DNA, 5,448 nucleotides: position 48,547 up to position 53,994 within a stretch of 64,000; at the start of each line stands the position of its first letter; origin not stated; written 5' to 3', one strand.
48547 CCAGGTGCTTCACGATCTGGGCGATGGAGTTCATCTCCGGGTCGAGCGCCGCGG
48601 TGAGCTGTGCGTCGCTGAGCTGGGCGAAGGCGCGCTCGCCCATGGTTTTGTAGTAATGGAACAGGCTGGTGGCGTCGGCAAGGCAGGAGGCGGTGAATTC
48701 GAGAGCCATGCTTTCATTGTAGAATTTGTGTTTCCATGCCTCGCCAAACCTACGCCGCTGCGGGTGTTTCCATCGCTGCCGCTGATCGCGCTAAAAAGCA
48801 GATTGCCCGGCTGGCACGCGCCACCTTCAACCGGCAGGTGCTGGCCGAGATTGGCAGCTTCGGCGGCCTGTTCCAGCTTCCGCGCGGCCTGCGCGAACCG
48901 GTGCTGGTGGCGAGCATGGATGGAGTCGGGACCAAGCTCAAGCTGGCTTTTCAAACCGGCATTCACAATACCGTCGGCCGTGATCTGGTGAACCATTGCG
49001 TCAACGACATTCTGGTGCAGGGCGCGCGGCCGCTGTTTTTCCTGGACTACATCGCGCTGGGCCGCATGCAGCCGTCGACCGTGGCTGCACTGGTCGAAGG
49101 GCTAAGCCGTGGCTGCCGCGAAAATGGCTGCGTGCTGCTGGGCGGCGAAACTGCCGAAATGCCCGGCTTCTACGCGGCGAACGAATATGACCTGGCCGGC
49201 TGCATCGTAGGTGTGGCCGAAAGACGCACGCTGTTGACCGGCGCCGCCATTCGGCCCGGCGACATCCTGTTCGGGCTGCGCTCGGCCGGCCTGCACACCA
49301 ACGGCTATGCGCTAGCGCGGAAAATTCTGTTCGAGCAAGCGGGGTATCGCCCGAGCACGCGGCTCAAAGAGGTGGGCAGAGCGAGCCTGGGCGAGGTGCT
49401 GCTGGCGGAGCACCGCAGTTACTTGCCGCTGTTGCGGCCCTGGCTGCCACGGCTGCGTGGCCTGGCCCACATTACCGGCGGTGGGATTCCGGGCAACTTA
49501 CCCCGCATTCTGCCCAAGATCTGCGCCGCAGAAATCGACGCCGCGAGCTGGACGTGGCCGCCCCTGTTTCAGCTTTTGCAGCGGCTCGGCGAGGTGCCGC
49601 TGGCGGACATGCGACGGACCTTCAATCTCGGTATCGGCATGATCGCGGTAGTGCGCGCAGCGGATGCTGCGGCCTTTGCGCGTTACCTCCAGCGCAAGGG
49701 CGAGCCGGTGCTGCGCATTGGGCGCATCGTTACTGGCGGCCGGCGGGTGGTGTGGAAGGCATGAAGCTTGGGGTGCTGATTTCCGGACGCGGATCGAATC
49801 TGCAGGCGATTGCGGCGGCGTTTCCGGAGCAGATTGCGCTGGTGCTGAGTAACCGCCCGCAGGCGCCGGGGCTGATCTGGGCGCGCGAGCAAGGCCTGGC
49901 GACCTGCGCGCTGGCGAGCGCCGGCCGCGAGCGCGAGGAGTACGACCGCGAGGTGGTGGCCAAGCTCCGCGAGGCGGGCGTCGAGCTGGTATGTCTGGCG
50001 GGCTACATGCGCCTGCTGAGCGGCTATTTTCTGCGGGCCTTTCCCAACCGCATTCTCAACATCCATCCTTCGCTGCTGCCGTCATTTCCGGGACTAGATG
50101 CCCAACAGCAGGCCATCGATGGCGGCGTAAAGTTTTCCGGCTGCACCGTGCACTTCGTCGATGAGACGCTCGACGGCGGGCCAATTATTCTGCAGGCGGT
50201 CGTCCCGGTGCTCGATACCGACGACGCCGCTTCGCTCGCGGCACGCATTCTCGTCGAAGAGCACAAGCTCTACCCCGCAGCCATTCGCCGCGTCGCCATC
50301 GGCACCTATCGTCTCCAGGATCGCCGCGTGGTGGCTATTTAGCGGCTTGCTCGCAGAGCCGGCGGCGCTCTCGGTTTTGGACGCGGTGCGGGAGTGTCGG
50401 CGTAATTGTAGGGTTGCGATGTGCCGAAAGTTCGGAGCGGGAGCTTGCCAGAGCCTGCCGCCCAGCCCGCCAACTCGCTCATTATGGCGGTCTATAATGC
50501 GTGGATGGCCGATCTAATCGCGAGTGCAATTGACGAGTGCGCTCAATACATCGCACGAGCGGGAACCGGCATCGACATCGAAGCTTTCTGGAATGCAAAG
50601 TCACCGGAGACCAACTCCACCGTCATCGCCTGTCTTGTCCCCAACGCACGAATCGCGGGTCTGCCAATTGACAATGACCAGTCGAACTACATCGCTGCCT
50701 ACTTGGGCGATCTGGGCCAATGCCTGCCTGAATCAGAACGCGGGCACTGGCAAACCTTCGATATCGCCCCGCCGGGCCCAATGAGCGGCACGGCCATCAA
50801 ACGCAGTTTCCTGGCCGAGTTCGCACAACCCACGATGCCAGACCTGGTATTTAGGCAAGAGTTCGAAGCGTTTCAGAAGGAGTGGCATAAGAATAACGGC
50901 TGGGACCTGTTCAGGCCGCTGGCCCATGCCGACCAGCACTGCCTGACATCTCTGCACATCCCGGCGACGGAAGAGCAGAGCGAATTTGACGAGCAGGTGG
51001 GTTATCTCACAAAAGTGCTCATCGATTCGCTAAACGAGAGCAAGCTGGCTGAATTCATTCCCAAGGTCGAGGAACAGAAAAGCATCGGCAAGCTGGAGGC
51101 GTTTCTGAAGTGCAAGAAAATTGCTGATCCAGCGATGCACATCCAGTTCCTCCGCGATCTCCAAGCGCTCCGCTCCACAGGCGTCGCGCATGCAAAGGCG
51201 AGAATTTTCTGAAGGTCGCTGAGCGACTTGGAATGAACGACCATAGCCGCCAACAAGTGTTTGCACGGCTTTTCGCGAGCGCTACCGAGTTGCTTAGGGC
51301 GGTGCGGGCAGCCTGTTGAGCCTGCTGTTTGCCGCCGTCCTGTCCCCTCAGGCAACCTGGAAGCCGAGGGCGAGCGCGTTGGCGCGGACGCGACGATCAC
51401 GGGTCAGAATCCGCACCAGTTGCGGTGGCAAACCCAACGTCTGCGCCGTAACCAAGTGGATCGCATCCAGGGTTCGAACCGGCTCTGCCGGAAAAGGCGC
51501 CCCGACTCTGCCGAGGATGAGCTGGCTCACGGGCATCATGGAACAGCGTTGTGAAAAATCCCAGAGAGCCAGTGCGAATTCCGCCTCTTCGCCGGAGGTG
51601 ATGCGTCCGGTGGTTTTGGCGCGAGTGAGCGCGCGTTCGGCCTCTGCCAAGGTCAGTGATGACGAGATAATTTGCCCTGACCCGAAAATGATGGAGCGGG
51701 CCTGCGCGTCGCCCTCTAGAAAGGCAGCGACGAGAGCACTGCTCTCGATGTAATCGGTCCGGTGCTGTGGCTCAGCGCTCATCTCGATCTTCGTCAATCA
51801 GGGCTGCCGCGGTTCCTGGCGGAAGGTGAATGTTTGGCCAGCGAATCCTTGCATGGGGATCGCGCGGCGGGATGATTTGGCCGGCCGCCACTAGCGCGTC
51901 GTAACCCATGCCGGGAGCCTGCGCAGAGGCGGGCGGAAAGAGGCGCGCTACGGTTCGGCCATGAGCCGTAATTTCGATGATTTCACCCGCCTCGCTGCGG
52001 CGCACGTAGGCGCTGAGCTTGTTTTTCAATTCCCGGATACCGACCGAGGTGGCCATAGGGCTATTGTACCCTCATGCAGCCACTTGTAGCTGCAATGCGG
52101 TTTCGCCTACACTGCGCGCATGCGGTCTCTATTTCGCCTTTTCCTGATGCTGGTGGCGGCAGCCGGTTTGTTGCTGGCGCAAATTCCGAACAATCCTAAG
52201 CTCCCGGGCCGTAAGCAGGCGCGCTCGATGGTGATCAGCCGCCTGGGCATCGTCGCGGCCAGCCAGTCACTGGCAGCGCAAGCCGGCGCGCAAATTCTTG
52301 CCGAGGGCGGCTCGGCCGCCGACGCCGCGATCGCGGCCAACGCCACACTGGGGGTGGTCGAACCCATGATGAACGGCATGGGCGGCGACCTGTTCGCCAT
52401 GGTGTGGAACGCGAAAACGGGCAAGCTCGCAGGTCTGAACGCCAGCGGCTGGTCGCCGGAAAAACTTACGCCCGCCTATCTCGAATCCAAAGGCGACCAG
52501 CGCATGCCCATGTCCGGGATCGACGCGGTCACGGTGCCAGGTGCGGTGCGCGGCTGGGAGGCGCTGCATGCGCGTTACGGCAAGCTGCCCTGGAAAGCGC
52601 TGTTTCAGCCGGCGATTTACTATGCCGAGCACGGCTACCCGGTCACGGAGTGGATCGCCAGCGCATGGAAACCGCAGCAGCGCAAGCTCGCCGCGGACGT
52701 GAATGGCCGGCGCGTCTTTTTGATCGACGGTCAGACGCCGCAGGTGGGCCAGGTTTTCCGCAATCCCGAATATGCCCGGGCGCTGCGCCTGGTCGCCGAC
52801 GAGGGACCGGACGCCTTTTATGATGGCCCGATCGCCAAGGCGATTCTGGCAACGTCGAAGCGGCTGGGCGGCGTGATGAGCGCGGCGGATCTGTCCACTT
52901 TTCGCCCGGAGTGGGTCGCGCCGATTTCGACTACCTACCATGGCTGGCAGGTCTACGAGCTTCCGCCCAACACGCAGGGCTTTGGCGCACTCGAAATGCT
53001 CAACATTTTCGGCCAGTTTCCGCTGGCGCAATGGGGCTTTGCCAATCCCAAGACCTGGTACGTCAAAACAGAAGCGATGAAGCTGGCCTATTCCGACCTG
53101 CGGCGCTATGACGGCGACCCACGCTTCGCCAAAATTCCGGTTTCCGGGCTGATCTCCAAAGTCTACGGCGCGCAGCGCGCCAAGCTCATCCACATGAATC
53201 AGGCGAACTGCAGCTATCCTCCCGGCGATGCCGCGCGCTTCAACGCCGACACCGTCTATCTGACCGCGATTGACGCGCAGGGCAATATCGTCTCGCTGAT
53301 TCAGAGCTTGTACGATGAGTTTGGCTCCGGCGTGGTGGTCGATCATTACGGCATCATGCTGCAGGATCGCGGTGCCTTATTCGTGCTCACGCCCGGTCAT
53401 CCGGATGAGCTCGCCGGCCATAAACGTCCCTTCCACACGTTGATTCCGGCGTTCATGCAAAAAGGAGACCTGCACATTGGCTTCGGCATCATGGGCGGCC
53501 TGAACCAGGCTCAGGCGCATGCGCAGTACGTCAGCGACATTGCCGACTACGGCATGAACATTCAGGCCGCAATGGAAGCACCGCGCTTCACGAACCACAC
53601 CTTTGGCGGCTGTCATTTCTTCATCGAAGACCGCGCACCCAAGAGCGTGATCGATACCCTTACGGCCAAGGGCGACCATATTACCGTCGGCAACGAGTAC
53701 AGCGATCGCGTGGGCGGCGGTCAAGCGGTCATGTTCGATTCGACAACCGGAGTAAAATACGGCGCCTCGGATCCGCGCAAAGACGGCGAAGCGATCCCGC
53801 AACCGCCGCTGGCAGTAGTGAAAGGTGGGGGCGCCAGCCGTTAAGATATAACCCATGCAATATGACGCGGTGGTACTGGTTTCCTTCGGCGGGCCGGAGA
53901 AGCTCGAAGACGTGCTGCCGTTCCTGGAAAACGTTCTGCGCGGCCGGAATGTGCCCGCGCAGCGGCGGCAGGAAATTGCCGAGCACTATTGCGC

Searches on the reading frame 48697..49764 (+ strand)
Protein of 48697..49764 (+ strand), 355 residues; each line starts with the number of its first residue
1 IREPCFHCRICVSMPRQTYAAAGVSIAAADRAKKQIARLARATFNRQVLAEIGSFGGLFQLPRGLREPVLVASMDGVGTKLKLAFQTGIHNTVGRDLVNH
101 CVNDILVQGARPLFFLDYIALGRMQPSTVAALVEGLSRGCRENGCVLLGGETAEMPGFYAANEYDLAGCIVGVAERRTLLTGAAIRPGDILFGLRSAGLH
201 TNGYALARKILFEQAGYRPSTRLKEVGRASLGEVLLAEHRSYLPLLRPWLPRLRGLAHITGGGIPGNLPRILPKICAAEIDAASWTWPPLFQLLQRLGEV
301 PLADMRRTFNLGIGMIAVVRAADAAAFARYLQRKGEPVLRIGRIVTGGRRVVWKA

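Call 97: search_protein_families(library=pfam, proteins=[window:48697-49764:+], max_evalue=0.001)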
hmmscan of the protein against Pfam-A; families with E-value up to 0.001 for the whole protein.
window:48697-49764:+ (355 aa): 2 families
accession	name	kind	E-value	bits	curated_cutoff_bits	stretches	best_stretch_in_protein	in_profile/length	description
PF02769.27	AIRS_C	-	2.6e-22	80.1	23.1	1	186-350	1-151/156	AIR synthase related protein, C-terminal domain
PF00586.29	AIRS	-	1.3e-21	77.5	24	1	69-174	14-112/112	AIR synthase related protein, N-terminal domain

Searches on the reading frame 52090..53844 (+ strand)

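Call 67: search_protein_families(library=pfam, proteins=[window:52090-53844:+], max_evalue=0.001)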
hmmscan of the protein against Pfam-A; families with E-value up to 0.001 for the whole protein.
window:52090-53844:+ (584 aa): 1 family
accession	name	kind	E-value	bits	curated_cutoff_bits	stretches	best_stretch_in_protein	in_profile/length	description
PF01019.26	G_glu_transpept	-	4.3e-144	481.6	27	1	68-566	2-512/512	Gamma-glutamyltranspeptidase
